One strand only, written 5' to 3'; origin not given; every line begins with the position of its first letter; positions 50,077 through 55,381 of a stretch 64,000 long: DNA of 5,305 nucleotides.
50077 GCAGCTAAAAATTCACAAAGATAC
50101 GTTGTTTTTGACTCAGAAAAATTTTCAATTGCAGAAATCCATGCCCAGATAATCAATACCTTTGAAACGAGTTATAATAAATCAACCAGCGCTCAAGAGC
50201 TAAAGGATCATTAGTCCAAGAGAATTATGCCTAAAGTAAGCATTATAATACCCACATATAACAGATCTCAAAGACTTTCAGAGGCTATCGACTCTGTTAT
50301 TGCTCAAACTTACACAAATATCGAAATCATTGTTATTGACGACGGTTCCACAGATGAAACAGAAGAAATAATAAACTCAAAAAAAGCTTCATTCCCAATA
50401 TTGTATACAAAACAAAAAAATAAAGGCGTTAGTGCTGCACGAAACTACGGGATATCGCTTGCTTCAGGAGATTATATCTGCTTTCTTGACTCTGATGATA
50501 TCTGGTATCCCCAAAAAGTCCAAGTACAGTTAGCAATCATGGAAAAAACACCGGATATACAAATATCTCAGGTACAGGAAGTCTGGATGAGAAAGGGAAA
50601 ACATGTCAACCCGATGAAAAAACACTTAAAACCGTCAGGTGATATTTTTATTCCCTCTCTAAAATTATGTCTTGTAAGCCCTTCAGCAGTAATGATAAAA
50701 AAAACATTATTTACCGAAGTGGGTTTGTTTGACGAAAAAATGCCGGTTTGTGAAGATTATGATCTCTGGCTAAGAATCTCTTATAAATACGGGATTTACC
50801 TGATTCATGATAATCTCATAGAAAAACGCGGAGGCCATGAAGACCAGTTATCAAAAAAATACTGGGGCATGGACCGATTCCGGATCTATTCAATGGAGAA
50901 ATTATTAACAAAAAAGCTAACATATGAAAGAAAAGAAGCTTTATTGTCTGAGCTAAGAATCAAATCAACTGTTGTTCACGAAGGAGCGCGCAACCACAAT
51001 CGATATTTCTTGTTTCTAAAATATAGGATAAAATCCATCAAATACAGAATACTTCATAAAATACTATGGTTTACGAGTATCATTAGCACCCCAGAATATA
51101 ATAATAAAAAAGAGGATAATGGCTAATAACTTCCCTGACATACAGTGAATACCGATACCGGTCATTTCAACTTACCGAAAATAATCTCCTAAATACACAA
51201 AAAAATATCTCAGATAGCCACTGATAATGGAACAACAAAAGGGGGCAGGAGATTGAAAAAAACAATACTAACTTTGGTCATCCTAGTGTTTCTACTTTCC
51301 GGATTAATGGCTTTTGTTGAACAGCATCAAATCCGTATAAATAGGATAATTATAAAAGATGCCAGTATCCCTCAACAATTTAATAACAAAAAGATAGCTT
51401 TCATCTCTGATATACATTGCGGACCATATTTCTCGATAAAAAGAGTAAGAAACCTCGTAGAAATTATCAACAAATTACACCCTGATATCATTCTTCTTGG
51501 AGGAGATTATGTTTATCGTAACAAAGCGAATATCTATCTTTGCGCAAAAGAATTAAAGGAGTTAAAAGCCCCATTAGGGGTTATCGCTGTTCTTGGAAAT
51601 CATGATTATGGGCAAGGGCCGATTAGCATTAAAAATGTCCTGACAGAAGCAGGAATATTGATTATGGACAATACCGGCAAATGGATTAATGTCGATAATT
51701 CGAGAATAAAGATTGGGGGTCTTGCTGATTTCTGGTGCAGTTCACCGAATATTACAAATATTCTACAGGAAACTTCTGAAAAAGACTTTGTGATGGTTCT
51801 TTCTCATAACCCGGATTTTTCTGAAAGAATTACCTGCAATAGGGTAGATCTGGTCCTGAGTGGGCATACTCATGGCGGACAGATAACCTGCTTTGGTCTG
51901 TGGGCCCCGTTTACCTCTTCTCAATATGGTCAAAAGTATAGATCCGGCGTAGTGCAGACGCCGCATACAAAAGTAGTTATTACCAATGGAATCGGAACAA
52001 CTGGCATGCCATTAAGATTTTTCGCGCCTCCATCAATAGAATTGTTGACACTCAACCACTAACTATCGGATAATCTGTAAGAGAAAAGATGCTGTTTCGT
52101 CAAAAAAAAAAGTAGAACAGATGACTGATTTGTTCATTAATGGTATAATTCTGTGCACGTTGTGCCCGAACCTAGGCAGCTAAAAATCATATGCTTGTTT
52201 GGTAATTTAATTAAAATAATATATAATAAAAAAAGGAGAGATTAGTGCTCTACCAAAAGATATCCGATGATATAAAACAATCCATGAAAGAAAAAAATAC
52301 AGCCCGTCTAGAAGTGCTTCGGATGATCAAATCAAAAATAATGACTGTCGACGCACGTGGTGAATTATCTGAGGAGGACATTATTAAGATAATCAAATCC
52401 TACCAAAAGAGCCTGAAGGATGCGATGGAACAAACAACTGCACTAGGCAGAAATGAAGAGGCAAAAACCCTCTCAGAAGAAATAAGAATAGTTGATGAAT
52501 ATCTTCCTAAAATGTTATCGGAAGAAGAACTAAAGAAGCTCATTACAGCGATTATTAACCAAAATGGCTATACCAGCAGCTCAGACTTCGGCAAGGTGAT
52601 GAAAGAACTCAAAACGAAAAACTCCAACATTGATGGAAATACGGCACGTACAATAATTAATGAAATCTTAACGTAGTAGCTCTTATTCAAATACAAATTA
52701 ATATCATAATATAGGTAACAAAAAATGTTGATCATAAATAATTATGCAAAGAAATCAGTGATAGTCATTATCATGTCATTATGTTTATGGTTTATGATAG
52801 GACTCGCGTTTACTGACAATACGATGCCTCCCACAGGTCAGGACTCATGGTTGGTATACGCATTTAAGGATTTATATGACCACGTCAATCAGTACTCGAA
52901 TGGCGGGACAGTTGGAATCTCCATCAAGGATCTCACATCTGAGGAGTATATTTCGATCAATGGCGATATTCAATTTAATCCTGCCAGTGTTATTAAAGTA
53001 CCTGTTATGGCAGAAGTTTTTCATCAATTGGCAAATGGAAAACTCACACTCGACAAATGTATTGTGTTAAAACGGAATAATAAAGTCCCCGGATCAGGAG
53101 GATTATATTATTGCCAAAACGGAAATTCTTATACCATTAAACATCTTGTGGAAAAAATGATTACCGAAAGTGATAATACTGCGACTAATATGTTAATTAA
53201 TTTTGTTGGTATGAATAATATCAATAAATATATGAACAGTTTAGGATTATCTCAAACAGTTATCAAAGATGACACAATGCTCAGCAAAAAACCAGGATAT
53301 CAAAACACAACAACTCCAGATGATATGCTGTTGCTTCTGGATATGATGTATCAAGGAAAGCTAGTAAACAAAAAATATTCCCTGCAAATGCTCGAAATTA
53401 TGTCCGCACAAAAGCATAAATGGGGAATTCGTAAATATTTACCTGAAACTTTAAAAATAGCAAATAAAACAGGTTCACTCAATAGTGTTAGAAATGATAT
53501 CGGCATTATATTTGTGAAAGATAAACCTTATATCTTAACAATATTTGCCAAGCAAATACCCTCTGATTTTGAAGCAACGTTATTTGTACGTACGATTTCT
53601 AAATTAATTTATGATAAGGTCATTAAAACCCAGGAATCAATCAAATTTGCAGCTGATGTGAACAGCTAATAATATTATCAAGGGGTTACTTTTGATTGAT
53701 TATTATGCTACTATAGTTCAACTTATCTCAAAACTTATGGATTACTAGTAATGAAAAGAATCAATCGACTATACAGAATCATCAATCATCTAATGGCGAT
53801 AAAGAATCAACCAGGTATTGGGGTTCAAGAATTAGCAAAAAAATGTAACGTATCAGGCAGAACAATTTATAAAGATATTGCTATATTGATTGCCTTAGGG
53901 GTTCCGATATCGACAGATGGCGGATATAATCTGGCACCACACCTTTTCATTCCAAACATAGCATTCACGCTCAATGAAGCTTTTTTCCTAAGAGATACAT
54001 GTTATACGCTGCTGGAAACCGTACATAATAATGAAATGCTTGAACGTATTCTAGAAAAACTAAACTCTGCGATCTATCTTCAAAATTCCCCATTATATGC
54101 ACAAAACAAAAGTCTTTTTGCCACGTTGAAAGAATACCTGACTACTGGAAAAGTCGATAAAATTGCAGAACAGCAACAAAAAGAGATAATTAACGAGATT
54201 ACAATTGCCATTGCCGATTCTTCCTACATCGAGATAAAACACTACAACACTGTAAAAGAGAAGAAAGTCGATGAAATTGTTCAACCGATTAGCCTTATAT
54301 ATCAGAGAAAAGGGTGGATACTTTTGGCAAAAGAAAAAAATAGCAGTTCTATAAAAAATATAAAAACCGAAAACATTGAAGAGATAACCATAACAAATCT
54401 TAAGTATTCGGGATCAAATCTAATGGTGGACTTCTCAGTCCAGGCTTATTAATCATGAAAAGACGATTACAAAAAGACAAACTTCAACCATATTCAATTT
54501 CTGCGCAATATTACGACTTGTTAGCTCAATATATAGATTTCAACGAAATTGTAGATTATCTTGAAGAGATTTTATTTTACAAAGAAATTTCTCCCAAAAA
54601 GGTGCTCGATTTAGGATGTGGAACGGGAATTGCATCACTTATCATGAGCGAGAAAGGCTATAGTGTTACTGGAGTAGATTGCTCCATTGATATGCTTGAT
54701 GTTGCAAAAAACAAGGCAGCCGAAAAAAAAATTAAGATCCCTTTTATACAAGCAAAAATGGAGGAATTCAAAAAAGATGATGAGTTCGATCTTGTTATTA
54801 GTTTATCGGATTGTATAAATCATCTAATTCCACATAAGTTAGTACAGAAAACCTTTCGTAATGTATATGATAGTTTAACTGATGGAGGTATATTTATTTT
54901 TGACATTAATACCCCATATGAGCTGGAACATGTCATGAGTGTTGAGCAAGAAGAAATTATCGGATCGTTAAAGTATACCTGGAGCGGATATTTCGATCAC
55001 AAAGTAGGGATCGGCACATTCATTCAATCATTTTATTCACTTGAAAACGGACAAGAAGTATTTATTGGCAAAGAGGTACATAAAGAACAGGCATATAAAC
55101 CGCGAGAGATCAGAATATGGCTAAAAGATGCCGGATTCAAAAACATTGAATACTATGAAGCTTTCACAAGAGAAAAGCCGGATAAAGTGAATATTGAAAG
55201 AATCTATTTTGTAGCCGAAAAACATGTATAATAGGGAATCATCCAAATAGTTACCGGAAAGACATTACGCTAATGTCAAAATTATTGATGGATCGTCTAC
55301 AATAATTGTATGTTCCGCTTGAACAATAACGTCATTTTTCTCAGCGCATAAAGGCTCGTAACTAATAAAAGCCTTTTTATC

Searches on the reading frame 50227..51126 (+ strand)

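Call 8: search_protein_families(library=pfam, proteins=[window:50227-51126:+], max_evalue=0.001)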
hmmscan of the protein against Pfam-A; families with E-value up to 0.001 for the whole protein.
window:50227-51126:+ (299 aa): 4 families
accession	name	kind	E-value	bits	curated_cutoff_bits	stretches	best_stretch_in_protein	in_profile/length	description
PF00535.33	Glycos_transf_2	-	3.4e-38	131.6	23.3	1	5-148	1-150/168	Glycosyl transferase family 2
PF10111.15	Glyco_tranf_2_2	-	3.7e-22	79.6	27.3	1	5-188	1-203/276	Glycosyltransferase like family 2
PF13641.12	Glyco_tranf_2_3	-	1.7e-19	71.2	27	1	2-185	1-195/230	Glycosyltransferase like family 2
PF13704.12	Glyco_tranf_2_4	-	0.0005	21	27.5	0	33-96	21-88/98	Glycosyl transferase family 2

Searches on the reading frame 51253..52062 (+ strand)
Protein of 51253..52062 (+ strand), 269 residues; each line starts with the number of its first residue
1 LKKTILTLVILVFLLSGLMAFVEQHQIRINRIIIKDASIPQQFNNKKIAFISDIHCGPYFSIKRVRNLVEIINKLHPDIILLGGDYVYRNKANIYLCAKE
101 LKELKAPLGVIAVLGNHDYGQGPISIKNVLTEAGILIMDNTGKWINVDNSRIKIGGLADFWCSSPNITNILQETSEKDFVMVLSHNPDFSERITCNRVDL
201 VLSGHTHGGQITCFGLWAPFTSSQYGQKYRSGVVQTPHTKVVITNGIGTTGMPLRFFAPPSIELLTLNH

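Call 8: search_protein_families(library=pfam, proteins=[window:51253-52062:+], max_evalue=0.001)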
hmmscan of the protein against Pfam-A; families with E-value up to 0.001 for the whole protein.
window:51253-52062:+ (269 aa): 2 families
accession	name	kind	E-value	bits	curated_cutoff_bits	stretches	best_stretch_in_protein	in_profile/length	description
PF00149.33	Metallophos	-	9.9e-19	69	21.5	1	47-208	2-190/191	Calcineurin-like phosphoesterase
PF12850.12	Metallophos_2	-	3.5e-08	34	27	1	47-208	2-118/154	Calcineurin-like phosphoesterase superfamily domain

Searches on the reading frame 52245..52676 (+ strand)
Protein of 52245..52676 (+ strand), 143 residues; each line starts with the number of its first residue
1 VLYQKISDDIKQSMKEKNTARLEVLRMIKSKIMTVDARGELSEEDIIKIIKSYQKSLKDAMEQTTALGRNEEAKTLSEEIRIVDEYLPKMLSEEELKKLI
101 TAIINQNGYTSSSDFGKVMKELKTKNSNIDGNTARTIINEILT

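Call 8: search_protein_families(library=pfam, proteins=[window:52245-52676:+], max_evalue=0.001)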
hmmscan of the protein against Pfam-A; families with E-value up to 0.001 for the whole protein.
window:52245-52676:+ (143 aa): 1 family
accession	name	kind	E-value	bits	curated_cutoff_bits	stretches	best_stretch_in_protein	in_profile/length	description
PF09424.15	YqeY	-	2.7e-31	109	27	1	4-142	2-143/143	Yqey-like protein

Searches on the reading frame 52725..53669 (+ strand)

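Call 8: search_protein_families(library=pfam, proteins=[window:52725-53669:+], max_evalue=0.001)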
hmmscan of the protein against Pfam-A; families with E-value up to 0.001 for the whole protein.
window:52725-53669:+ (314 aa): 4 families
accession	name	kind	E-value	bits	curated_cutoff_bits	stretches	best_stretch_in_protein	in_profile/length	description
PF13354.11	Beta-lactamase2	-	1e-68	231.3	22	1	64-274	1-213/214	Beta-lactamase enzyme family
PF00768.25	Peptidase_S11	-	2.2e-05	24.5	27.6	1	79-221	30-176/239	D-alanyl-D-alanine carboxypeptidase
PF00905.27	Transpeptidase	-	0.00013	21.7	22.1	1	81-182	37-136/299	Penicillin binding protein transpeptidase domain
PF02113.21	Peptidase_S13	-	0.00017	20.9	22.8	0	135-260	271-406/444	D-Ala-D-Ala carboxypeptidase 3 (S13) family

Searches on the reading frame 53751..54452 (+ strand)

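Call 8: search_protein_families(library=pfam, proteins=[window:53751-54452:+], max_evalue=0.001)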
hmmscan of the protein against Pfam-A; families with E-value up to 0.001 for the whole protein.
window:53751-54452:+ (233 aa): 4 families
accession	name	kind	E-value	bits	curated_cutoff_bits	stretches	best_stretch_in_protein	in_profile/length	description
PF08279.18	HTH_11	-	1.2e-10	41.5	25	1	17-58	10-51/55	HTH domain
PF19187.6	HTH_PafC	-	7.9e-05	22.9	32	1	6-55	2-51/115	PafC helix-turn-helix domain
PF08220.18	HTH_DeoR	-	9.9e-05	22.4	21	1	14-60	6-52/57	DeoR-like helix-turn-helix domain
PF13280.12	WYL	-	0.00055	20.3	21.8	1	145-213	1-69/70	WYL domain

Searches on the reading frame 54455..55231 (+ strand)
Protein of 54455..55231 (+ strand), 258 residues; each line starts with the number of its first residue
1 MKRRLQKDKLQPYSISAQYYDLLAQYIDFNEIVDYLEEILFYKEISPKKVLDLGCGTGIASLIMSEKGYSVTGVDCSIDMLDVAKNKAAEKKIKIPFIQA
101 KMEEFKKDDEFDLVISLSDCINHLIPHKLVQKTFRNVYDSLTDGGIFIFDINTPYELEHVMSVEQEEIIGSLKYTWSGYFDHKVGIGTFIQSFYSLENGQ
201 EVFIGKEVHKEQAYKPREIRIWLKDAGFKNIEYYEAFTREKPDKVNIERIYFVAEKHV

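Call 8: search_protein_families(library=pfam, proteins=[window:54455-55231:+], max_evalue=0.001)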
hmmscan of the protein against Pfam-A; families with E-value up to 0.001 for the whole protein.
window:54455-55231:+ (258 aa): 12 families
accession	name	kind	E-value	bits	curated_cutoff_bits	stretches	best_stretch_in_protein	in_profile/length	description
PF13649.12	Methyltransf_25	-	3.4e-21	76.2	27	1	50-145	1-97/97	Methyltransferase domain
PF13847.12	Methyltransf_31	-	4.1e-17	62.7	27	1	48-168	5-129/145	Methyltransferase domain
PF08241.18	Methyltransf_11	-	1e-16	61.8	21.2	1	51-149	1-95/95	Methyltransferase domain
PF13489.12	Methyltransf_23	-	1.1e-15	58.2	27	1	30-232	7-163/164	Methyltransferase domain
PF08242.18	Methyltransf_12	-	8e-13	49.4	30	1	51-147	1-98/98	Methyltransferase domain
PF03848.20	TehB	-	7.1e-10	39.1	20.4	1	43-145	27-128/193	Tellurite resistance protein TehB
PF05175.20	MTS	-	4.4e-09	36.6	23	1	46-161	31-150/170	Methyltransferase small domain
PF01209.24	Ubie_methyltran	-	4.6e-09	36.4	20.1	1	43-147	44-149/233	ubiE/COQ5 methyltransferase family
PF02353.26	CMAS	-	2e-05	24.5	27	1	48-156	64-171/273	Mycolic acid cyclopropane synthetase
PF06325.19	PrmA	-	3.8e-05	23.8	22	1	47-127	162-245/296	Ribosomal protein L11 methyltransferase (PrmA)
PF13679.12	Methyltransf_32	-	0.00016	22.1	27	1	32-120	12-111/143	Methyltransferase domain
PF10294.15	Methyltransf_16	-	0.00022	21.4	21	1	35-134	31-143/174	Lysine methyltransferase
